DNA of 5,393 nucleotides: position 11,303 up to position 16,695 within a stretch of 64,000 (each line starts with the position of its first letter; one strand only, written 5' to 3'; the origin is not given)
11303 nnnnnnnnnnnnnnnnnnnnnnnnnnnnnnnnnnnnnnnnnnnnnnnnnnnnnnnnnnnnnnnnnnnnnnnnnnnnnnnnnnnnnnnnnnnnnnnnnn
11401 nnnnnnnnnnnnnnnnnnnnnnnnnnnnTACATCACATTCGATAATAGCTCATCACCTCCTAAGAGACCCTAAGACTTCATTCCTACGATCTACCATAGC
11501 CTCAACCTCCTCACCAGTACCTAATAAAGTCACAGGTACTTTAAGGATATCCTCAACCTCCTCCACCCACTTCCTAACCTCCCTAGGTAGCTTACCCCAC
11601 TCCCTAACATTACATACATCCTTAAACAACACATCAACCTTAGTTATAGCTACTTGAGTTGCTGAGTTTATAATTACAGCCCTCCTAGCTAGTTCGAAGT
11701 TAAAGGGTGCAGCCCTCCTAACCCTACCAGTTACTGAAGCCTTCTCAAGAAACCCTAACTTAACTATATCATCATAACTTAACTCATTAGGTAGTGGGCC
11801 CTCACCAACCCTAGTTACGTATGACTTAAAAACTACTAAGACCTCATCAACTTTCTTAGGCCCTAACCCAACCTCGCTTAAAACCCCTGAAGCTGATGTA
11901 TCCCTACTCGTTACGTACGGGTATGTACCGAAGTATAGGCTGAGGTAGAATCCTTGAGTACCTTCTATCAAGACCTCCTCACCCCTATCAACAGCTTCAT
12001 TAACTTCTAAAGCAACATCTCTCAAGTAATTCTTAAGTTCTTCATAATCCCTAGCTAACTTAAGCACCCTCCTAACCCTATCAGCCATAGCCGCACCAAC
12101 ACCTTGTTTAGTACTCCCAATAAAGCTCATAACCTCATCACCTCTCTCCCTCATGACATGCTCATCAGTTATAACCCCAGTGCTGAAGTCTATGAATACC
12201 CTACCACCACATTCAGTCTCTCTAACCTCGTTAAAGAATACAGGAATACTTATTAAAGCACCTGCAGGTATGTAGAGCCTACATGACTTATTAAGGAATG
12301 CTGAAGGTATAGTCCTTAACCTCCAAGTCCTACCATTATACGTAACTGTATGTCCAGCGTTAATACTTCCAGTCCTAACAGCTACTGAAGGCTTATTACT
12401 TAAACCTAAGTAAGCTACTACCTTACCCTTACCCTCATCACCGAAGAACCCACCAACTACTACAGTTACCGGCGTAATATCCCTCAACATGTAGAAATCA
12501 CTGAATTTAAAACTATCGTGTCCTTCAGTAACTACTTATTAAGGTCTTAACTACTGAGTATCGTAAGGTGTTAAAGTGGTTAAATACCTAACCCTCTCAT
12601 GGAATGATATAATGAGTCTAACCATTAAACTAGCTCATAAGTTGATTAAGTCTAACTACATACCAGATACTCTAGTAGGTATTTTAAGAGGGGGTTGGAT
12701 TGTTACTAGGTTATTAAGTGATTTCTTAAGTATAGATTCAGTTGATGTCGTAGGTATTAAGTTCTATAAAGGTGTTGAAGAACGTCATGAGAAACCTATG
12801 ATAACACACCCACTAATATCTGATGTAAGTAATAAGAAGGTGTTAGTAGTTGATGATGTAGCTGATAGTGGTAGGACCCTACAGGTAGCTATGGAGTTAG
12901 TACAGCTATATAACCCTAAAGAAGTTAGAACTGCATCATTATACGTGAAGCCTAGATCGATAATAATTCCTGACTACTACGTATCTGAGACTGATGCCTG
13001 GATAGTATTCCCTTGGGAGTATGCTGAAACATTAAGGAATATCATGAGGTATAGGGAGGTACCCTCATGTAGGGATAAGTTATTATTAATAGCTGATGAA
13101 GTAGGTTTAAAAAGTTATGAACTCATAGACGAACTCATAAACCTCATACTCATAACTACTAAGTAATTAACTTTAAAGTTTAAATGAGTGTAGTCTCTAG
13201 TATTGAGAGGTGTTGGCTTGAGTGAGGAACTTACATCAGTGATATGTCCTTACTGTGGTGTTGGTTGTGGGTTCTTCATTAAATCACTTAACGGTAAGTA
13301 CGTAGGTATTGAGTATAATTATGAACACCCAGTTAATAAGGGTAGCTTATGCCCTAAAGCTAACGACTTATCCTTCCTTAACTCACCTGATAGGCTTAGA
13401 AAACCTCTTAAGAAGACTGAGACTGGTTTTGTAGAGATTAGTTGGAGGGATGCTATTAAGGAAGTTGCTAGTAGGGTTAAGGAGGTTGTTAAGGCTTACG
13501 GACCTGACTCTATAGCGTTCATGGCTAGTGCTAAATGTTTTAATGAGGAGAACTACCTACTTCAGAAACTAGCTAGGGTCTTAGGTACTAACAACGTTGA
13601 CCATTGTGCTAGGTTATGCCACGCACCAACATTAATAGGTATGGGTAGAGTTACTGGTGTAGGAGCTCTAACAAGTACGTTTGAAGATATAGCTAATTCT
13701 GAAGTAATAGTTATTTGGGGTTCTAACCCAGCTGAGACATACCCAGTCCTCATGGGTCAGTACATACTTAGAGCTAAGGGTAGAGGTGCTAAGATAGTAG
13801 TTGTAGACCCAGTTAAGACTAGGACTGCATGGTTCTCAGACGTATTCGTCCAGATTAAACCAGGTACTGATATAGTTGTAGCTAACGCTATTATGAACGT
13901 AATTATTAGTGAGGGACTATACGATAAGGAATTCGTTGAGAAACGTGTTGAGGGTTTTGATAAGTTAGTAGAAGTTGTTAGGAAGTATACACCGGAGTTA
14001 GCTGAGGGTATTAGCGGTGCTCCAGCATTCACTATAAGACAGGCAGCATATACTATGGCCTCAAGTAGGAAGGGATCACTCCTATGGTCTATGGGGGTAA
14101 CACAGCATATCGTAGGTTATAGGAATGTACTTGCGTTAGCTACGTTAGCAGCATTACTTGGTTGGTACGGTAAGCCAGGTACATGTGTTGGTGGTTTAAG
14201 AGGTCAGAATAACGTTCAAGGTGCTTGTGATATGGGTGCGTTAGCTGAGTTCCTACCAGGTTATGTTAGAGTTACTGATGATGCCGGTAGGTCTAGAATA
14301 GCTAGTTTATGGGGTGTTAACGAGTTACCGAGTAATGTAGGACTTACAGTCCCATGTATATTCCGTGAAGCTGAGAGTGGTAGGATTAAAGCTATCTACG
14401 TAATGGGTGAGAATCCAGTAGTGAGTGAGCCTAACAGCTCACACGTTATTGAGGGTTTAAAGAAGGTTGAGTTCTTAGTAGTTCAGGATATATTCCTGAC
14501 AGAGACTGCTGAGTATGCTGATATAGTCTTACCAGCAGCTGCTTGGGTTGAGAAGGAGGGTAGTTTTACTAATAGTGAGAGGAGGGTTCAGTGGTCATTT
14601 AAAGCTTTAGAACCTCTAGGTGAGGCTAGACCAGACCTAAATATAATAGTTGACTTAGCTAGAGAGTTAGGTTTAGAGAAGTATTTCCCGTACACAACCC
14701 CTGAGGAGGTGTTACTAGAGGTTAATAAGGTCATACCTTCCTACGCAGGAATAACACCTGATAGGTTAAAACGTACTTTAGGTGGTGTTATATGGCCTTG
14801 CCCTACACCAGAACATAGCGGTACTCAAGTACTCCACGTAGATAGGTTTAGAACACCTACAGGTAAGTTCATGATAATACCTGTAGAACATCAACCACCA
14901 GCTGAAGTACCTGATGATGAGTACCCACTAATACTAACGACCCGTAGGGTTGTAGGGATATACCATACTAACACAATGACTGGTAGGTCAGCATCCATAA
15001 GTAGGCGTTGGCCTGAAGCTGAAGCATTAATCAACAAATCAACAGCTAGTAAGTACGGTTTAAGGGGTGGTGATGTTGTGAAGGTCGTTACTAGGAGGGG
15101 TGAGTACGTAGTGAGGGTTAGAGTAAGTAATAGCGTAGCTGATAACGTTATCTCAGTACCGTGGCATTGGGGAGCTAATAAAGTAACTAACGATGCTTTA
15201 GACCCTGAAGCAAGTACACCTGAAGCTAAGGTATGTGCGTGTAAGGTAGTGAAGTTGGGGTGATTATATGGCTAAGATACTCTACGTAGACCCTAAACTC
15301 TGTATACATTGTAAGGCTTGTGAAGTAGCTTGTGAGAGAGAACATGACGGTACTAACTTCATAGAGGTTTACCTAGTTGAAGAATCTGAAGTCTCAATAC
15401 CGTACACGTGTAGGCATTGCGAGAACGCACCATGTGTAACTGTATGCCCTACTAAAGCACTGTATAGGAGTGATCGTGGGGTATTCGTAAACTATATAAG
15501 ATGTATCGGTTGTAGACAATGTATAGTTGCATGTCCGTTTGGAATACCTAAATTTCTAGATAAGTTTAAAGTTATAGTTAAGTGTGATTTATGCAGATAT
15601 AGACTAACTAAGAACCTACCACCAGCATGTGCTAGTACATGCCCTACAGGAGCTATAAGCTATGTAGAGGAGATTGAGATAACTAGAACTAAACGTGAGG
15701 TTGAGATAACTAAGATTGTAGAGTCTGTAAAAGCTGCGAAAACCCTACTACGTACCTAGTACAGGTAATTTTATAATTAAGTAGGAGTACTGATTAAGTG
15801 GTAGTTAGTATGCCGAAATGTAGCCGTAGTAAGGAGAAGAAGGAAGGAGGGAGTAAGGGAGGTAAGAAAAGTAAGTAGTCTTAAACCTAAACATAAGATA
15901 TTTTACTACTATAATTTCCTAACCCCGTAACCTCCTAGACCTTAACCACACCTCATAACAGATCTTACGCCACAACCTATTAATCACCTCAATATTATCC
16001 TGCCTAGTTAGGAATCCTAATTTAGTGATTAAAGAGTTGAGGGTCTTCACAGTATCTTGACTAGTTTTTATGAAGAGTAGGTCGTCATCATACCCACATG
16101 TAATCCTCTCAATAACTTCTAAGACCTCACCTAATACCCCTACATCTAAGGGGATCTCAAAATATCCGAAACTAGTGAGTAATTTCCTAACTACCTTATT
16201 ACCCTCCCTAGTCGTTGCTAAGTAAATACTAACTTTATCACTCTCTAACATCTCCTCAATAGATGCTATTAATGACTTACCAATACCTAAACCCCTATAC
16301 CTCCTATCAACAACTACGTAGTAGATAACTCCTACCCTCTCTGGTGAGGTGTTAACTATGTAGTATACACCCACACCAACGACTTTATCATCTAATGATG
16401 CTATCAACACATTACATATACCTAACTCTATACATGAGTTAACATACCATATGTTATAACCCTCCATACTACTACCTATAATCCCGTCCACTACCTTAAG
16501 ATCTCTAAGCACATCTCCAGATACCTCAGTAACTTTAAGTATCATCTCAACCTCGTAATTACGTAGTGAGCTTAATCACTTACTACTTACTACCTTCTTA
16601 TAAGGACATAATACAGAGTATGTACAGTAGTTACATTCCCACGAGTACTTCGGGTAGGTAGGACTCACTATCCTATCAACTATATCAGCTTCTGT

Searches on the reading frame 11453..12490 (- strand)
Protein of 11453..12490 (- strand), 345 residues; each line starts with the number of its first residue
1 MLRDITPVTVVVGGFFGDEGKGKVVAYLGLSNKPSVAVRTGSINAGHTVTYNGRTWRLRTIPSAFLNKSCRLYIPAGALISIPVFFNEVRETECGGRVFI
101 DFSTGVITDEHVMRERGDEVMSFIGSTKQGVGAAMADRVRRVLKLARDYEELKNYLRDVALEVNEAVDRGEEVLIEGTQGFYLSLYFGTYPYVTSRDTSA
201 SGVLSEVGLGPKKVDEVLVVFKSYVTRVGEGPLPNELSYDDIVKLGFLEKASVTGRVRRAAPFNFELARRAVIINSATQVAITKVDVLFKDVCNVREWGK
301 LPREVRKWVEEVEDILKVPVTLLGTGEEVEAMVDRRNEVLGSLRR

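Call 37: search_protein_families(library=pfam, proteins=[window:11453-12490:-], max_evalue=0.00001)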
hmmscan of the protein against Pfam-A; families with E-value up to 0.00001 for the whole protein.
window:11453-12490:- (345 aa): 1 family
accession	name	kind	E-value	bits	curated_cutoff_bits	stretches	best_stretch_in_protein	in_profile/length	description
PF00709.27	Adenylsucc_synt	-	3e-71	240.8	27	2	147-288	186-329/416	Adenylosuccinate synthetase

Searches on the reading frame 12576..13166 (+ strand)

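Call 37: search_protein_families(library=pfam, proteins=[window:12576-13166:+], max_evalue=0.00001)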
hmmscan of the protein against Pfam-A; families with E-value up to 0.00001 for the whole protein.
window:12576-13166:+ (196 aa): 1 family
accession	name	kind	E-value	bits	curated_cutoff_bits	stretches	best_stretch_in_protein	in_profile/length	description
PF00156.33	Pribosyltran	-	2.2e-26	92.5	26.3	1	14-149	13-153/158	Phosphoribosyl transferase domain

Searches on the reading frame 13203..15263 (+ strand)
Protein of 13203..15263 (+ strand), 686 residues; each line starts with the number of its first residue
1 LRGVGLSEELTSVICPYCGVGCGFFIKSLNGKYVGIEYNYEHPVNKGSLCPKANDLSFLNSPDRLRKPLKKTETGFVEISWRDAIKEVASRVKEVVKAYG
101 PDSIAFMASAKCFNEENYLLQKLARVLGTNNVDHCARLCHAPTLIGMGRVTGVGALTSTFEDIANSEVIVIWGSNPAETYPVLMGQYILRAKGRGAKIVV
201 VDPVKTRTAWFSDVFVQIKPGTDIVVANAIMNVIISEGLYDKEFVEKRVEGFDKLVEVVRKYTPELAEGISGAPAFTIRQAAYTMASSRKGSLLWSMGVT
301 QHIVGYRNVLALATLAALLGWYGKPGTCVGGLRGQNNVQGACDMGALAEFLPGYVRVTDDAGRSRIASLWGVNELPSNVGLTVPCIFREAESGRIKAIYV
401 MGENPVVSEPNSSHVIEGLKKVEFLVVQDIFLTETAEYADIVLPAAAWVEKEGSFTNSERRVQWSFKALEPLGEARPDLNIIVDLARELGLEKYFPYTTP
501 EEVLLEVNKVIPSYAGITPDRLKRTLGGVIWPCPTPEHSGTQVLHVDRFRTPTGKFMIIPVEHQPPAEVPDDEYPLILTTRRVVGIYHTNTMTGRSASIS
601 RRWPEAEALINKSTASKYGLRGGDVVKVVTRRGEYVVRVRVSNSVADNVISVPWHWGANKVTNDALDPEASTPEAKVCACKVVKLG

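Call 38: search_protein_families(library=pfam, proteins=[window:13203-15263:+], max_evalue=0.00001)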
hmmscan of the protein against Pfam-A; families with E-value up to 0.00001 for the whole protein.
window:13203-15263:+ (686 aa): 3 families
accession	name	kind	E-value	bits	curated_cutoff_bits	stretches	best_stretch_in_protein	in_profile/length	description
PF00384.28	Molybdopterin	-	1.5e-77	261.5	24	1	64-487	1-352/353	Molybdopterin oxidoreductase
PF01568.27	Molydop_binding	-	1.1e-22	80.5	26.8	1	576-679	1-110/110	Molydopterin dinucleotide binding domain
PF04879.21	Molybdop_Fe4S4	-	2e-12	47.3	22.7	1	14-54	7-47/55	Molybdopterin oxidoreductase Fe4S4 domain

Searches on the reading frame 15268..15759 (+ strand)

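Call 38: search_protein_families(library=pfam, proteins=[window:15268-15759:+], max_evalue=0.00001)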
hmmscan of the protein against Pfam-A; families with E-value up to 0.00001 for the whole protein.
window:15268-15759:+ (163 aa): 10 families
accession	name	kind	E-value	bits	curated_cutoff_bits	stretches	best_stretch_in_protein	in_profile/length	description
PF13247.11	Fer4_11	-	8.5e-20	71.3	26.2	1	44-133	6-98/100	4Fe-4S dicluster domain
PF12838.12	Fer4_7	-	1.3e-13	51.6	27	2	12-64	2-52/52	4Fe-4S dicluster domain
PF12837.12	Fer4_6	-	4.8e-13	48.8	25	0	78-93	8-23/24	4Fe-4S binding domain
PF00037.32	Fer4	-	2.3e-12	46.6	21.1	0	73-93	2-22/24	4Fe-4S binding domain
PF12797.12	Fer4_2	-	1.5e-08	34.5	24.5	0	71-91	2-22/22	4Fe-4S binding domain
PF13237.11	Fer4_10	-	2.5e-08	34.1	25.5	0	45-90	6-53/53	4Fe-4S dicluster domain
PF13187.11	Fer4_9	-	5.4e-08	33.2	27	0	12-64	2-51/52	4Fe-4S dicluster domain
PF12798.12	Fer4_3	-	6e-08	33.4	27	0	79-93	1-15/15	4Fe-4S binding domain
PF12800.12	Fer4_4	-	7.8e-07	29.3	24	0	78-92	3-17/17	4Fe-4S binding domain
PF13484.11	Fer4_16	-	6.5e-06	27.3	30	0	120-144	7-32/66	4Fe-4S double cluster binding domain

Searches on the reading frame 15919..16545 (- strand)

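Call 38: search_protein_families(library=pfam, proteins=[window:15919-16545:-], max_evalue=0.00001)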
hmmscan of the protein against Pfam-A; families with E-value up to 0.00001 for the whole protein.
window:15919-16545:- (208 aa): 3 families
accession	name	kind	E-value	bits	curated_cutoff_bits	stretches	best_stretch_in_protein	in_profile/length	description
PF00583.31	Acetyltransf_1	-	1.4e-13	51.6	20.7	1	46-128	35-116/116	Acetyltransferase (GNAT) family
PF13508.13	Acetyltransf_7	-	7e-08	33.2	27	1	45-109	4-67/84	Acetyltransferase (GNAT) domain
PF13673.13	Acetyltransf_10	-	9.9e-06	26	23.6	0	45-108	32-88/128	Acetyltransferase (GNAT) domain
